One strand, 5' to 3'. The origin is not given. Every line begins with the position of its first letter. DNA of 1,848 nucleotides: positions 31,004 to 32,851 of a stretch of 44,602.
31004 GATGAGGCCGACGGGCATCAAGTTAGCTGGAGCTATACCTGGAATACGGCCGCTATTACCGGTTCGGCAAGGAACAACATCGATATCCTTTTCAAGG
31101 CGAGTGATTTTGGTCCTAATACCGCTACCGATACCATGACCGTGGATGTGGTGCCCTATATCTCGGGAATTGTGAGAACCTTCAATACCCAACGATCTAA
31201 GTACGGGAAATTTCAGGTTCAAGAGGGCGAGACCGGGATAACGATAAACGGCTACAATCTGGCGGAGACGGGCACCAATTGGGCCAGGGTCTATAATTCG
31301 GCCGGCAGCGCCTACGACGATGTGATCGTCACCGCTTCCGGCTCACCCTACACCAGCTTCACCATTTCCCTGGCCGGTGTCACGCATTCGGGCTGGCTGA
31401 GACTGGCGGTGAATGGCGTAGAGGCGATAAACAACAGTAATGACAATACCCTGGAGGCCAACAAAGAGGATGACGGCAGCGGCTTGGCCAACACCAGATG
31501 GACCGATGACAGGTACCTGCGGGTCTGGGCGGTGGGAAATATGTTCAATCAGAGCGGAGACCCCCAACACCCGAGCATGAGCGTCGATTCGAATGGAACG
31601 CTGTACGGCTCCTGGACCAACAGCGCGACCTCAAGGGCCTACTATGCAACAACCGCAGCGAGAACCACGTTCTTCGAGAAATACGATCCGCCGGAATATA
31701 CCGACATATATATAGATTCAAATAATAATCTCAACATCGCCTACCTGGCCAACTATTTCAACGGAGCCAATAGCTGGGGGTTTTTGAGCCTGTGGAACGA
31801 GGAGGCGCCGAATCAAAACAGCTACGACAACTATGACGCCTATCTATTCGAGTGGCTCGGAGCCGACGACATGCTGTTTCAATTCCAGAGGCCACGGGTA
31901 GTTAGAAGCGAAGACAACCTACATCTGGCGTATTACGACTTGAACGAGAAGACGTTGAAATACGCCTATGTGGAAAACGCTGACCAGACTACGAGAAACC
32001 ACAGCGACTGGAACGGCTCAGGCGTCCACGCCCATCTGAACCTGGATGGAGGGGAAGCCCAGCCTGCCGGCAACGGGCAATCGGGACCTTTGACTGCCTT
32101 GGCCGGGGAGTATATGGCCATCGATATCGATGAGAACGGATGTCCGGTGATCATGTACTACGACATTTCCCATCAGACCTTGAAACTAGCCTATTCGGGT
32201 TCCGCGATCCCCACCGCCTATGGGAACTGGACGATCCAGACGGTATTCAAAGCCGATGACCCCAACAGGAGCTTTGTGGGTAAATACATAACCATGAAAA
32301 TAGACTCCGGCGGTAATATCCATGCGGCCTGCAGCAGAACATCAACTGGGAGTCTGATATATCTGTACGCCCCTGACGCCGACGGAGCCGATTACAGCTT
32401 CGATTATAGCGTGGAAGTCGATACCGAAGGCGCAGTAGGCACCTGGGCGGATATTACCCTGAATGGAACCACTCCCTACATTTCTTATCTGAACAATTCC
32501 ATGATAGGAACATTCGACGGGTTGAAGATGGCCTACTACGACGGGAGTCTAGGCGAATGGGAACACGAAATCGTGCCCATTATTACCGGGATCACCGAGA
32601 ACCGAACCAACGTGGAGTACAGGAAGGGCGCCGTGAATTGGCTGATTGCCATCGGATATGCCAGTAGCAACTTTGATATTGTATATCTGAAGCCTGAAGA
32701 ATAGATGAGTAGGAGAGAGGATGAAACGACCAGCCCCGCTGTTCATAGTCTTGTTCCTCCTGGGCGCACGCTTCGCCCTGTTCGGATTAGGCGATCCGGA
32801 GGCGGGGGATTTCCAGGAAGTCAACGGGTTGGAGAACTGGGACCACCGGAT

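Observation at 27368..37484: Tandem pair of giant (1778 and 1587 aa) acidic Ig-repeat surface proteins, co-transcribed, with distinct C-terminal modules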

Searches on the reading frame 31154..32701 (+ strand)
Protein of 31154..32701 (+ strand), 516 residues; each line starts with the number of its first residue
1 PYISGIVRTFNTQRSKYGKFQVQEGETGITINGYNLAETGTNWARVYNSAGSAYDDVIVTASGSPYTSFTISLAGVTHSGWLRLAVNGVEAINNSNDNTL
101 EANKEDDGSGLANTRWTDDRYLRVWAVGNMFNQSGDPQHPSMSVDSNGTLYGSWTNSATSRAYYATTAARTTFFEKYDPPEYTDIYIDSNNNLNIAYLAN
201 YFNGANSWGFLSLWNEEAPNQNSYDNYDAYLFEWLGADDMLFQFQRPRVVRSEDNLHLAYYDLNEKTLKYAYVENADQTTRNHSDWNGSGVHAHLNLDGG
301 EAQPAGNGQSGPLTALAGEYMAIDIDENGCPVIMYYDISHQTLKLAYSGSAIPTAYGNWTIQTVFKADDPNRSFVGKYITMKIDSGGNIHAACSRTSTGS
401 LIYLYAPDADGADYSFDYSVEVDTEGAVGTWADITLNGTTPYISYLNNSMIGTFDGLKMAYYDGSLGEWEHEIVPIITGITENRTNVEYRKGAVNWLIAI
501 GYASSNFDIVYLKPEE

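Call 16: search_solved_structures(query=window:31154-32701:+, max_evalue=1)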
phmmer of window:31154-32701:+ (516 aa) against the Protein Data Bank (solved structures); distinct sequences matched with E-value up to 1: 0.

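Call 18: find_homologous_proteins(query=window:31154-32701:+, max_evalue=0.001)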
Query window:31154-32701:+ (516 aa): 30 proteins with E <= 0.001 among 7491 candidates.
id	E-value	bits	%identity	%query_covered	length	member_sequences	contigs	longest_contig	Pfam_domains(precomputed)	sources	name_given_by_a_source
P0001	6.2e-268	908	76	100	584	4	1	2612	-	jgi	jgi:large repetitive protein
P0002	4.8e-244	829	70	100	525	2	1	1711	-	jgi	jgi:hypothetical protein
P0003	8.6e-241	819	69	100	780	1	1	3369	-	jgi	jgi:hypothetical protein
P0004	2.7e-230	784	75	87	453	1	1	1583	-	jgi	jgi:hypothetical protein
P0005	1.9e-182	626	63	87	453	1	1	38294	-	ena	-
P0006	5.1e-165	569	49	58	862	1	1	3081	-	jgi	jgi:hypothetical protein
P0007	4.4e-163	562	57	86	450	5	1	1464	-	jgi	jgi:hypothetical protein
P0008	7.1e-157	542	46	98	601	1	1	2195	-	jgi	jgi:hypothetical protein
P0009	8.9e-143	495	48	100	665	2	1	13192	-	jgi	jgi:hypothetical protein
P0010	1.2e-128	449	66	59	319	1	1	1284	-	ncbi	-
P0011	1.2e-115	406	43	98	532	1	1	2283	-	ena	-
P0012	2.5e-103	365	65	39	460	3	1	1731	-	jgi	jgi:hypothetical protein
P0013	3.8e-90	322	69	41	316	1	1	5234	-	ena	-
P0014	3.0e-85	305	37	100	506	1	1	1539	-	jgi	jgi:hypothetical protein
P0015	3.5e-78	282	55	44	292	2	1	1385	-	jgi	jgi:hypothetical protein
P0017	9.3e-66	241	36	99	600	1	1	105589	-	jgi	jgi:hypothetical protein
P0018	2.6e-64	236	74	28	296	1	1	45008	-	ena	-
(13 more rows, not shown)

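Call 19: find_encoding_contigs(protein=P0005, flank=10000, max_places=2)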
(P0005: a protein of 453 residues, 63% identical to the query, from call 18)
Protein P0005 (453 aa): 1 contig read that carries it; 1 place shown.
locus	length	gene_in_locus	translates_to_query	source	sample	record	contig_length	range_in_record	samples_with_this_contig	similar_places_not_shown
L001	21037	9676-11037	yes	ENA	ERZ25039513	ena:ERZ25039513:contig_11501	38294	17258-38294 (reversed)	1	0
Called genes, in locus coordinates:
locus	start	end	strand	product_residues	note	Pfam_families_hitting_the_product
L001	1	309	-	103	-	?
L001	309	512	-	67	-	PF09957:VapB_antitoxin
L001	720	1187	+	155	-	-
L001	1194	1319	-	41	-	-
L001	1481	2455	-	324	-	-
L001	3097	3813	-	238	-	-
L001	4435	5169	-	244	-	PF02894:GFO_IDH_MocA_C, PF22725:GFO_IDH_MocA_C3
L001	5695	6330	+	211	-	-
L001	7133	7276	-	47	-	-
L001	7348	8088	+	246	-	-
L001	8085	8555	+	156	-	-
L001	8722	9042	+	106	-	-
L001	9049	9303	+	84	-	-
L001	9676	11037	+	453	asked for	-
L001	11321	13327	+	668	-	PF17957:Big_7 (weak), PF19077:Big_13 (faint), PF17957:Big_7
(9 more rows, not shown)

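Call 20: find_encoding_contigs(protein=P0017, flank=10000, max_places=2)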
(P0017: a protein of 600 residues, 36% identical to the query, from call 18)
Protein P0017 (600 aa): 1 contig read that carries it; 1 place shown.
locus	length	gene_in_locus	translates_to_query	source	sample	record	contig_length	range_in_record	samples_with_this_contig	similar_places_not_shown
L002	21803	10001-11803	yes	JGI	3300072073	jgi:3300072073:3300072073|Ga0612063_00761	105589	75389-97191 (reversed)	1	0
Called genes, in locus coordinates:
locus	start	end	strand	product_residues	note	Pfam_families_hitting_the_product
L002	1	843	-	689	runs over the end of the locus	PF01136:Peptidase_U32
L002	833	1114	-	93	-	PF01479:S4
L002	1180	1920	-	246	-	PF01553:Acyltransferase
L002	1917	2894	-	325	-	PF00781:DAGK_cat, PF19279:YegS_C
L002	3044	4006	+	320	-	PF01555:N6_N4_Mtase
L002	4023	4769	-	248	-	PF03099:BPL_LplA_LipB, PF02237:BPL_C (weak)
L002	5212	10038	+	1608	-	-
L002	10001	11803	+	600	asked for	-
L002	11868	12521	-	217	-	PF08239:SH3_3 (faint)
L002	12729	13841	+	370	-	-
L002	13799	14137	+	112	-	PF04456:DUF503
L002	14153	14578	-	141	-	-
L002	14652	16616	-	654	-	PF17854:FtsK_alpha, PF01580:FtsK_SpoIIIE, PF20703:nSTAND1 (weak)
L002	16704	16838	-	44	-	-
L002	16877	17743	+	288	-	-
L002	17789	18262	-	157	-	-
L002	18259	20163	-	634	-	PF00474:SSF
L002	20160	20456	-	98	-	PF04341:DUF485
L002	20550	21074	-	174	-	PF27395:TP_0584_C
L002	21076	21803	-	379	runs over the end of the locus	PF00520:Ion_trans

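Call 21: find_encoding_contigs(protein=P0018, flank=10000, max_places=2)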
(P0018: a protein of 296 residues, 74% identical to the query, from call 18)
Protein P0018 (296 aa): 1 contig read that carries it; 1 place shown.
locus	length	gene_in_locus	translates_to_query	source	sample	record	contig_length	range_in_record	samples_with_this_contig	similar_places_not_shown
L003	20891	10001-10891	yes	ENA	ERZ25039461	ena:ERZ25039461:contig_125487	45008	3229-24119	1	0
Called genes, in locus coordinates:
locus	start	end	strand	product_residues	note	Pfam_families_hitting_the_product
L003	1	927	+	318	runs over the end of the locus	-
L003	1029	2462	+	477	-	PF06253:MTTB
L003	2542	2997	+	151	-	PF01741:MscL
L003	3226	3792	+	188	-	PF00675:Peptidase_M16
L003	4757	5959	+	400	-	PF05193:Peptidase_M16_C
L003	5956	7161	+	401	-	PF17785:PUA_3, PF10672:Methyltrans_SAM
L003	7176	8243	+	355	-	PF01408:GFO_IDH_MocA, PF02894:GFO_IDH_MocA_C, PF22725:GFO_IDH_MocA_C3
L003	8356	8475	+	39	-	-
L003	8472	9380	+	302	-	-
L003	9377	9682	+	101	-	-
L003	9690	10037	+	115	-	-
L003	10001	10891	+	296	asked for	-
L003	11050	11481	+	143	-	-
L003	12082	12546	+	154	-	-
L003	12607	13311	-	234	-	PF14329:DUF4386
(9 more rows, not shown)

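Call 35: predict_structure(alignment_id=A2)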
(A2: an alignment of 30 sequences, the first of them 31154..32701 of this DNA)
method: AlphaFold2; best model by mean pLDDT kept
length: 516 residues; sequences in the alignment: 30
mean_pLDDT: 84.5   pTM: 0.89
mean pLDDT of the five models: 84.5, 84.1, 83.9, 82.6, 80.4
residues with pLDDT >= 90: 259; 70-90: 161; 50-70: 86; < 50: 10
segments of 3 or more residues with pLDDT < 50: 302-308
pLDDT, mean of each block of 10 residues (from residue 1): 65 65 87 73 82 84 74 89 81 57 57 57 92 95 98 92 96 79 93 92 69 91 72 71 89 96 90 85 56 81 45 80 96 96 95 89 95 96 97 94 95 94 85 97 94 91 85 89 95 96 96 90
secondary structure, 60 per line:
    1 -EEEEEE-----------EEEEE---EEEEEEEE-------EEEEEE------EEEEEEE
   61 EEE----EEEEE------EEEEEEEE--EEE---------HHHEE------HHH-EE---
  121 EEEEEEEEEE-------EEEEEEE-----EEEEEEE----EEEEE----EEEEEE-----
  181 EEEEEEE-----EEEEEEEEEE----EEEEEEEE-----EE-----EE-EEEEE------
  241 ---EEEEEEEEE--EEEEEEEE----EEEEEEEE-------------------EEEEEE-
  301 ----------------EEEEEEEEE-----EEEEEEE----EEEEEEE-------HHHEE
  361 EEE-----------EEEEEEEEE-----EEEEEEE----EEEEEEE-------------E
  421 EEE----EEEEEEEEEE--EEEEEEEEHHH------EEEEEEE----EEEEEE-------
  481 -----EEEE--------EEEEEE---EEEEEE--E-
elements in order: E2-7 E19-23 E27-34 E42-47 E54-63 E68-72 E79-86 E89-91 E121-130 E138-144 E150-156 E161-165 E170-175 E181-187 E193-202 E207-214 E230-234 E244-252 E255-262 E267-274 E294-299 E317-325 E331-337 E342-348 E359-363 E375-383 E389-395 E400-406 E420-423 E428-437 E440-447 E457-463 E468-473 E486-489 E498-503 E507-512
